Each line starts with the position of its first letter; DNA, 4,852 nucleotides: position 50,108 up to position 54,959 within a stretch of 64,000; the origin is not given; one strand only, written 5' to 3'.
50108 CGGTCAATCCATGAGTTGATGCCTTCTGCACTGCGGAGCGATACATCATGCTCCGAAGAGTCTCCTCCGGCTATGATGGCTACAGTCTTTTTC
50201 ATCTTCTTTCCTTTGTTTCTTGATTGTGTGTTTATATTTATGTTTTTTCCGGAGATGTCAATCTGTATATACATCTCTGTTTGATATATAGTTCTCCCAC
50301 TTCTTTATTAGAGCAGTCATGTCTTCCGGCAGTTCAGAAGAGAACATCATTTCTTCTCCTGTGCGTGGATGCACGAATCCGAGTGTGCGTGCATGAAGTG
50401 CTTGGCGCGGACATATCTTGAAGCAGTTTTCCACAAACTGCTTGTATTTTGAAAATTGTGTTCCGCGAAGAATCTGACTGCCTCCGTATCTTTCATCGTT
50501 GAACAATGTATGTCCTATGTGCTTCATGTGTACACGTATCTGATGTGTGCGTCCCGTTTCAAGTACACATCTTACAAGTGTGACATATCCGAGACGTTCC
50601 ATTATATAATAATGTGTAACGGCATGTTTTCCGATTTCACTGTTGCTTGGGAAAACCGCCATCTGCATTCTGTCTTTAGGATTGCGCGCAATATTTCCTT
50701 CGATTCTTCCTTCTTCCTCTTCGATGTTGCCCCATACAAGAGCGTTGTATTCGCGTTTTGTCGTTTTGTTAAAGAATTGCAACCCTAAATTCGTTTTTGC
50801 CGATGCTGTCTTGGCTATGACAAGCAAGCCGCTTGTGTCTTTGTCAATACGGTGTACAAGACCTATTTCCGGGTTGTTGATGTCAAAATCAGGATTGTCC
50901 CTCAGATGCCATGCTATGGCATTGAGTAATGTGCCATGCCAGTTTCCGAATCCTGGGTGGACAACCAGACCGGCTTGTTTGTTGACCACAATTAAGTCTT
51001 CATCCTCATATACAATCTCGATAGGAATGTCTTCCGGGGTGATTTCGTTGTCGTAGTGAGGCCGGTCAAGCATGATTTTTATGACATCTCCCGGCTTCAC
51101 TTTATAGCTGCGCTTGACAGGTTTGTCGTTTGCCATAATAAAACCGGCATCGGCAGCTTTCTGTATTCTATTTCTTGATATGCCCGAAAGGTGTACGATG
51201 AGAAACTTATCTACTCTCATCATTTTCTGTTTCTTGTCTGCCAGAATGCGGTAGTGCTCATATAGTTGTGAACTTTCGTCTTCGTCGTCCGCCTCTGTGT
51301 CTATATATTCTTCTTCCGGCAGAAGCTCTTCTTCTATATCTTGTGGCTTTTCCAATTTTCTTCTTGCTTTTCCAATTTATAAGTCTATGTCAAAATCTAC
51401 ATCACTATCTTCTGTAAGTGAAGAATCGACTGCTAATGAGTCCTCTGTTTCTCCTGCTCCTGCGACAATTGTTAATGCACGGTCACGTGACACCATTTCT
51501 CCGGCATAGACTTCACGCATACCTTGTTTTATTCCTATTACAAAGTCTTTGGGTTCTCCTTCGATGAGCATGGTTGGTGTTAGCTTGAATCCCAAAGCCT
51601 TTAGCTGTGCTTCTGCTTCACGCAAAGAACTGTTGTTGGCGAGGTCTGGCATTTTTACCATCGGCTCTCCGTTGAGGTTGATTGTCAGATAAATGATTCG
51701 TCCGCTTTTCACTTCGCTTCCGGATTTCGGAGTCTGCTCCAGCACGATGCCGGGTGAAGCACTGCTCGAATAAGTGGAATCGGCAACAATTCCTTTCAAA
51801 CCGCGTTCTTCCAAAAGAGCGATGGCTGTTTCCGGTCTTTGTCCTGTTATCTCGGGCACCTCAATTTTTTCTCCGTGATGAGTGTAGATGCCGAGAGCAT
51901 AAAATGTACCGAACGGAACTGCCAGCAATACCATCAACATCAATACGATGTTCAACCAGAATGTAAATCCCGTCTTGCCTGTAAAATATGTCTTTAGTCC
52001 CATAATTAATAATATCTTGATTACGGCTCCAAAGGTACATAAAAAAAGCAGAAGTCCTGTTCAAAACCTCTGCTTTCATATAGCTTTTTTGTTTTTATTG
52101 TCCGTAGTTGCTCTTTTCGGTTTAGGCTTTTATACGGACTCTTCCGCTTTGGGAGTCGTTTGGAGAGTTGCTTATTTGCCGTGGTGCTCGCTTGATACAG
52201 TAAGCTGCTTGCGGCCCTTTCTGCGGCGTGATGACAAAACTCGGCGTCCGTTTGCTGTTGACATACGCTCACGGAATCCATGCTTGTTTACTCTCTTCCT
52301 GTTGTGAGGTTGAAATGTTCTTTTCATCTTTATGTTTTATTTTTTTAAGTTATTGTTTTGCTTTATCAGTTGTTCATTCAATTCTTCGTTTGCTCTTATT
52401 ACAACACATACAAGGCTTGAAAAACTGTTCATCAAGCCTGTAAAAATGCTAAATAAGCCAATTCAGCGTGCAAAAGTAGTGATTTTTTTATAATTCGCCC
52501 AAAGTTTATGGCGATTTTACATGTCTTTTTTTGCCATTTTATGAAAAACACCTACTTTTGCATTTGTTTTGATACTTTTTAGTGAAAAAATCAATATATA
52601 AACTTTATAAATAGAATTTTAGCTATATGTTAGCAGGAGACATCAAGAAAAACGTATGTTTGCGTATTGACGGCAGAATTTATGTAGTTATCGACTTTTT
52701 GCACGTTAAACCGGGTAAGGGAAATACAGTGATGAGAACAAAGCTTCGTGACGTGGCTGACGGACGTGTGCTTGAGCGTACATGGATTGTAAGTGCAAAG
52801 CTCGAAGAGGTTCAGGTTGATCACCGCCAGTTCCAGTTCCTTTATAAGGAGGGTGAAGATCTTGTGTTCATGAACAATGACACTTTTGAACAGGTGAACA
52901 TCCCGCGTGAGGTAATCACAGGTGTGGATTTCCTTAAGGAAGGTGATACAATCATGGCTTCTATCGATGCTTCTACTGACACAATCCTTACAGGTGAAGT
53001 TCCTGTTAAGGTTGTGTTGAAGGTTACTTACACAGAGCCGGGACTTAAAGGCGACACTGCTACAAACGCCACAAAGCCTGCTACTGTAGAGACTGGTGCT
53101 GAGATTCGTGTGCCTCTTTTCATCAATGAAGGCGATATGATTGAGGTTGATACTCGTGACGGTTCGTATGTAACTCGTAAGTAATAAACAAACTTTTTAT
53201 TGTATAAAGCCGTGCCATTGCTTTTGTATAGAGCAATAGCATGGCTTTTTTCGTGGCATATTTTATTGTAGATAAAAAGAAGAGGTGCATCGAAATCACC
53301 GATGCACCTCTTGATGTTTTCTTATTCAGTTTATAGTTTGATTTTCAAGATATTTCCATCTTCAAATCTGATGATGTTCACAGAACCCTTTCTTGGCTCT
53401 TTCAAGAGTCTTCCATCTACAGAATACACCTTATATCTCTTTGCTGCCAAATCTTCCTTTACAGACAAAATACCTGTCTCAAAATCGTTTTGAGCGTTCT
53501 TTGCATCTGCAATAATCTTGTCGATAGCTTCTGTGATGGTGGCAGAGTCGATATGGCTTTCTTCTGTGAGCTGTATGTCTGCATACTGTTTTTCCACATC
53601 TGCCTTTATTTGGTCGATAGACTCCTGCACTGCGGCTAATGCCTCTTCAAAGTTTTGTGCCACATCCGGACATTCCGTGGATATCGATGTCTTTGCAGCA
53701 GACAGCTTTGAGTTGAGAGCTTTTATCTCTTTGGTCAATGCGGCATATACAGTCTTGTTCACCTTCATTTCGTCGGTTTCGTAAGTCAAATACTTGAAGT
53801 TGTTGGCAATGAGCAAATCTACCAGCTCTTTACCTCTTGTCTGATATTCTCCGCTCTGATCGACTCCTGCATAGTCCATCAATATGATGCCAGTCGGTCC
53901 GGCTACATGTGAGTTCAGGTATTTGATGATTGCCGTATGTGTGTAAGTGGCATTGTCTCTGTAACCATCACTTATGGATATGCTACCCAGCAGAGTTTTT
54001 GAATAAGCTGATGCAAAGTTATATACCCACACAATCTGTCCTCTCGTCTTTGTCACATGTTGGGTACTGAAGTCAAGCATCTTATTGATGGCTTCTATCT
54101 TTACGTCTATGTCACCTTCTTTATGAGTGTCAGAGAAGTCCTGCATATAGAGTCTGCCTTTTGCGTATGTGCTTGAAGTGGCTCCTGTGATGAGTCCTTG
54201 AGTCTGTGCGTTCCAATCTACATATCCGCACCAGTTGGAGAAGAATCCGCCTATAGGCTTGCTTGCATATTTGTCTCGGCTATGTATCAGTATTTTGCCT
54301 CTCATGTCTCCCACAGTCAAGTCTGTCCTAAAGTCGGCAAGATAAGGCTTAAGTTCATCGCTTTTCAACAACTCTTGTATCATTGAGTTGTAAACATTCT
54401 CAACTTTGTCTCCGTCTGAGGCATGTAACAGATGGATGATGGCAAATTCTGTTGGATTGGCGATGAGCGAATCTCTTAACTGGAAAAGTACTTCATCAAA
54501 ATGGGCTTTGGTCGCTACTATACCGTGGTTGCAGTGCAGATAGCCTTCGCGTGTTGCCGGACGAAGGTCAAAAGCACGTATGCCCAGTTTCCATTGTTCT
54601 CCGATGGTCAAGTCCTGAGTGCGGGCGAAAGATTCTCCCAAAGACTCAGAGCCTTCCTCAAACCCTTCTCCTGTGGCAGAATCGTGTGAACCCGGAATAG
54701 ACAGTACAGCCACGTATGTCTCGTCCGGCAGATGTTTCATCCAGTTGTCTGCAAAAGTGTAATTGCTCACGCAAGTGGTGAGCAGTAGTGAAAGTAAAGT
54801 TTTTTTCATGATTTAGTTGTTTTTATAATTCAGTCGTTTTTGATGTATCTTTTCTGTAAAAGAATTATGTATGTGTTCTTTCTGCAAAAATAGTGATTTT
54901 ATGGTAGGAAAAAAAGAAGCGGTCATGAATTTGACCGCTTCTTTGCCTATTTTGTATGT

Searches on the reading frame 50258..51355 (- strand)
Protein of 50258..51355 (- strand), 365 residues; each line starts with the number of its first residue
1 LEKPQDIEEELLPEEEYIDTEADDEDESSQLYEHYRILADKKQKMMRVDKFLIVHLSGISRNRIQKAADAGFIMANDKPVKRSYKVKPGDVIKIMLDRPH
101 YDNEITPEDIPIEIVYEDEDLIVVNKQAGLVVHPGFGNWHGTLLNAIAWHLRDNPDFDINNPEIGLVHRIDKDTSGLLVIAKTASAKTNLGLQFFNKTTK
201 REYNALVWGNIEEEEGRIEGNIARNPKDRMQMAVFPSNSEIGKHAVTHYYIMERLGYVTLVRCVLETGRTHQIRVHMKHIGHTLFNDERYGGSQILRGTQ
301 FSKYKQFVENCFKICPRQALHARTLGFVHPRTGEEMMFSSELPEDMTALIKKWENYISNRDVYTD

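Call 77: search_protein_families(library=pfam, proteins=[window:50258-51355:-], max_evalue=0.00001)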
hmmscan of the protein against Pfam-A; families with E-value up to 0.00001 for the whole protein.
window:50258-51355:- (365 aa): 2 families
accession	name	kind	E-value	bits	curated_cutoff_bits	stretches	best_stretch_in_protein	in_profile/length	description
PF00849.27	PseudoU_synth_2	-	2.9e-30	105.9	26.8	1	120-279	1-152/152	RNA pseudouridylate synthase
PF01479.30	S4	-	8.5e-07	29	22.8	1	46-92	1-48/48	S4 domain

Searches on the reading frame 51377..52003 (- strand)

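Call 77: search_protein_families(library=pfam, proteins=[window:51377-52003:-], max_evalue=0.00001)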
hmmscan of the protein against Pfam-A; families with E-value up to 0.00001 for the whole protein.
window:51377-52003:- (208 aa): 1 family
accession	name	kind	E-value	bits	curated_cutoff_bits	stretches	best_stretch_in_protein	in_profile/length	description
PF03793.24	PASTA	-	2.4e-20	72.7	23.2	1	47-109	1-63/64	PASTA domain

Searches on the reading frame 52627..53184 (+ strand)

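Call 77: search_protein_families(library=pfam, proteins=[window:52627-53184:+], max_evalue=0.00001)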
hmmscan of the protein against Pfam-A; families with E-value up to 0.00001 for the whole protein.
window:52627-53184:+ (185 aa): 3 families
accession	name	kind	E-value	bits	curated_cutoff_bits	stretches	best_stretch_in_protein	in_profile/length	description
PF09285.17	Elong-fact-P_C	-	1.1e-29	102.3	25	1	129-184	1-56/56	Elongation factor P, C-terminal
PF08207.18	EFP_N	-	4.7e-20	71.8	23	1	3-54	2-53/58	Elongation factor P (EF-P) KOW-like domain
PF01132.26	EFP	-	3.1e-16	59.5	27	1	67-110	1-45/54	Elongation factor P (EF-P) OB domain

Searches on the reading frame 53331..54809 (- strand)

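Call 77: search_protein_families(library=pfam, proteins=[window:53331-54809:-], max_evalue=0.00001)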
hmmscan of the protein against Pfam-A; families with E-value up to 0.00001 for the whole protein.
window:53331-54809:- (492 aa): 0 families

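Call 78: search_protein_families(library=pfam, proteins=[window:53331-54809:-], max_evalue=0.01)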
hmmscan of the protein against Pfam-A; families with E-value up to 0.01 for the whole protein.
window:53331-54809:- (492 aa): 3 families
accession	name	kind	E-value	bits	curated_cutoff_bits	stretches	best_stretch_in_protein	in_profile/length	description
PF04513.17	Baculo_PEP_C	-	0.0005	20.6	38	1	350-408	28-86/140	Baculovirus polyhedron envelope protein, PEP, C terminus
PF07464.16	ApoLp-III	-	0.00061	20.4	36.3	1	355-442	53-138/146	Apolipophorin-III precursor (apoLp-III)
PF16969.10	SRP68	-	0.0061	16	26.1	1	335-428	234-328/565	RNA-binding signal recognition particle 68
